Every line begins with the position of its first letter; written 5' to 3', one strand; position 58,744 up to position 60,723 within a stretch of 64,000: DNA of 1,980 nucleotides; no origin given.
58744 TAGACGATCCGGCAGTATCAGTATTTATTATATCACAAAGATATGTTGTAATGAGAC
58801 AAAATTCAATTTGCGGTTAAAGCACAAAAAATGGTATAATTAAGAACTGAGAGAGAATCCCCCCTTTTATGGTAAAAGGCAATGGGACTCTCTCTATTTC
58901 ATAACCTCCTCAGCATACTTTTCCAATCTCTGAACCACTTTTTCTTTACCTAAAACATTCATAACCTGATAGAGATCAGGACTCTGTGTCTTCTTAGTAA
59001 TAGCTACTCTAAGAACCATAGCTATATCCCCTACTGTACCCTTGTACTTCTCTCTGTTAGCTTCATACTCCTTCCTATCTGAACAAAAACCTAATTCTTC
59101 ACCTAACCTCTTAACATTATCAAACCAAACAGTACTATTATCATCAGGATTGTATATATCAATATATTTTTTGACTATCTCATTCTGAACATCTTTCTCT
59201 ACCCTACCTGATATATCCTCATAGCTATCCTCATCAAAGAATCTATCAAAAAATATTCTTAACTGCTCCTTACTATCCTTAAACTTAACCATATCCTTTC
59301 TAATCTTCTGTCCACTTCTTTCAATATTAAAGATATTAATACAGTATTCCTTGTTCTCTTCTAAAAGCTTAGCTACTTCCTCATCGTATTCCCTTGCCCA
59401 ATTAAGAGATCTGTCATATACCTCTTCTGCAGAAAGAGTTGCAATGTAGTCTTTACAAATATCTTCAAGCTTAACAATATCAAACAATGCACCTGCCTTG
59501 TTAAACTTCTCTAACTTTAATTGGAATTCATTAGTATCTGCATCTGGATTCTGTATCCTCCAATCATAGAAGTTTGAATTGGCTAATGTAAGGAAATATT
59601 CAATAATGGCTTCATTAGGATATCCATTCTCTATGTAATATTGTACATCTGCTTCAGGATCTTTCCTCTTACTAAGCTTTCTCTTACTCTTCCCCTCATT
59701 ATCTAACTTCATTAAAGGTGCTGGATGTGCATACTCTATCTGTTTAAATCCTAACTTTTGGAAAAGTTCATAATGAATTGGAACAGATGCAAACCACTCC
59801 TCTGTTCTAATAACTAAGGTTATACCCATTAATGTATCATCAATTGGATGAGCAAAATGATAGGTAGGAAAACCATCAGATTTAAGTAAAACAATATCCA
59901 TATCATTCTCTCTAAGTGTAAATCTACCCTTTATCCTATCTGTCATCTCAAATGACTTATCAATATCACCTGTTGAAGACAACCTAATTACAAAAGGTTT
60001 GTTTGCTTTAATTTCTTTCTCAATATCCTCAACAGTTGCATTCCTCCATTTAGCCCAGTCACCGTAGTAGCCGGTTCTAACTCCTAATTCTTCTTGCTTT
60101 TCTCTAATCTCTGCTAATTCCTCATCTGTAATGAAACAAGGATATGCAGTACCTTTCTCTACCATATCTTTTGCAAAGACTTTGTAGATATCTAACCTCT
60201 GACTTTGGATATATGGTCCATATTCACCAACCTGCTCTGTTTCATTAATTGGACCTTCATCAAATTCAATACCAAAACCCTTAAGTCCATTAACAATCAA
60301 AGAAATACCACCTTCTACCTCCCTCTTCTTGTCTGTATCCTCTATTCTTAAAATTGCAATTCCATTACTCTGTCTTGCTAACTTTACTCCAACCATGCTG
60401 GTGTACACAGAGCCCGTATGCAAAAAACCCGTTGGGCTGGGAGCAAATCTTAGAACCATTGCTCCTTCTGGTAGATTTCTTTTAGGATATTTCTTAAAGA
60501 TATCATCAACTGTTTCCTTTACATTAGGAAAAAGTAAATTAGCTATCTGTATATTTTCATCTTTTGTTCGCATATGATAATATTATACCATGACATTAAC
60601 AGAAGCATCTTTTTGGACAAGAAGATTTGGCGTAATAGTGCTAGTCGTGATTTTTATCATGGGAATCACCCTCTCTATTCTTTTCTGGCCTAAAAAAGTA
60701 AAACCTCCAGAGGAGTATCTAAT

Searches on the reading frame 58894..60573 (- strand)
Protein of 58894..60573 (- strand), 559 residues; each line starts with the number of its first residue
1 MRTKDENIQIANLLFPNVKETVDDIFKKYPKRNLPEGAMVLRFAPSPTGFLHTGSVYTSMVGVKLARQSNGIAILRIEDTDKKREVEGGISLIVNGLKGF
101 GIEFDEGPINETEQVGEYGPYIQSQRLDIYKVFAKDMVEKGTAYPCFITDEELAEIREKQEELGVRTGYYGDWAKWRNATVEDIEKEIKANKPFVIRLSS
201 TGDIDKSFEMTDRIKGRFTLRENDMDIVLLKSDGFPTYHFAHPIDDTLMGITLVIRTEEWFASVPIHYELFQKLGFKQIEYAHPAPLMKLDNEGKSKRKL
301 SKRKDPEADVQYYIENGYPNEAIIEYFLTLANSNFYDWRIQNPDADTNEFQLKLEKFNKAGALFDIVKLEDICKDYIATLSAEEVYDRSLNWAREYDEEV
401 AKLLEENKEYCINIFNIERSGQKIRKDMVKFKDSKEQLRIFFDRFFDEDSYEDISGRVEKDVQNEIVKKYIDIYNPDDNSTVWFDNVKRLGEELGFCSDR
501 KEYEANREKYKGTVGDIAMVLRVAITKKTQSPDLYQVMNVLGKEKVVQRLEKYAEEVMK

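Call 5: search_protein_families(library=ncbifam, proteins=[window:58894-60573:-])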
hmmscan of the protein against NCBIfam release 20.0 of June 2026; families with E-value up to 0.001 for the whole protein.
window:58894-60573:- (559 aa): 10 families
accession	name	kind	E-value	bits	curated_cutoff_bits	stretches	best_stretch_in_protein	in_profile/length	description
TIGR00464.1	gltX_bact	equivalog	2.6e-91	306.9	289.95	1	40-552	3-465/470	glutamate--tRNA ligase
NF004315.1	PRK05710.1-4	equivalog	3.6e-40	138.1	250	1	42-322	2-269/274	tRNA glutamyl-Q(34) synthetase GluQRS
TIGR03838.1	queuosine_YadB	equivalog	1e-38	133.3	276.7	1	41-305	3-235/272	tRNA glutamyl-Q(34) synthetase GluQRS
NF004314.0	PRK05710.1-3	equivalog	2.9e-37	128.7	256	1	40-305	8-238/297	tRNA glutamyl-Q(34) synthetase GluQRS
NF004313.0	PRK05710.1-2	equivalog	4.4e-28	98.3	380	1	41-305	7-247/299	tRNA glutamyl-Q(34) synthetase GluQRS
TIGR00463.1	gltX_arch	equivalog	7.6e-25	87.4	401.75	1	36-282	91-317/560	glutamate--tRNA ligase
NF003169.0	PRK04156.1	equivalog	1e-24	87.1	516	1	29-283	94-328/567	glutamate--tRNA ligase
NF004312.0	PRK05710.1-1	equivalog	2.6e-21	76.3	453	1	38-305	13-242/306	tRNA glutamyl-Q(34) synthetase GluQRS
TIGR00440.1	glnS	equivalog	9.2e-14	51.2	425.8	1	42-302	4-249/524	glutamine--tRNA ligase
NF011291.0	PRK14703.1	equivalog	1.1e-13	50.3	681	1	38-264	31-242/769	glutamine--tRNA ligase/YqeY domain fusion protein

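Call 6: search_protein_families(library=pfam, proteins=[window:58894-60573:-])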
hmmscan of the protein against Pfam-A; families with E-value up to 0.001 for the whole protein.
window:58894-60573:- (559 aa): 2 families
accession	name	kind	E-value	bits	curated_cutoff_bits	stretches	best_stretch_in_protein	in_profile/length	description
PF00749.27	tRNA-synt_1c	-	1.2e-66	225.3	23.4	1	40-331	3-276/314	tRNA synthetases class I (E and Q), catalytic domain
PF19269.4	Anticodon_2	-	3.2e-11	44.3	23.6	1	514-553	101-140/141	Anticodon binding domain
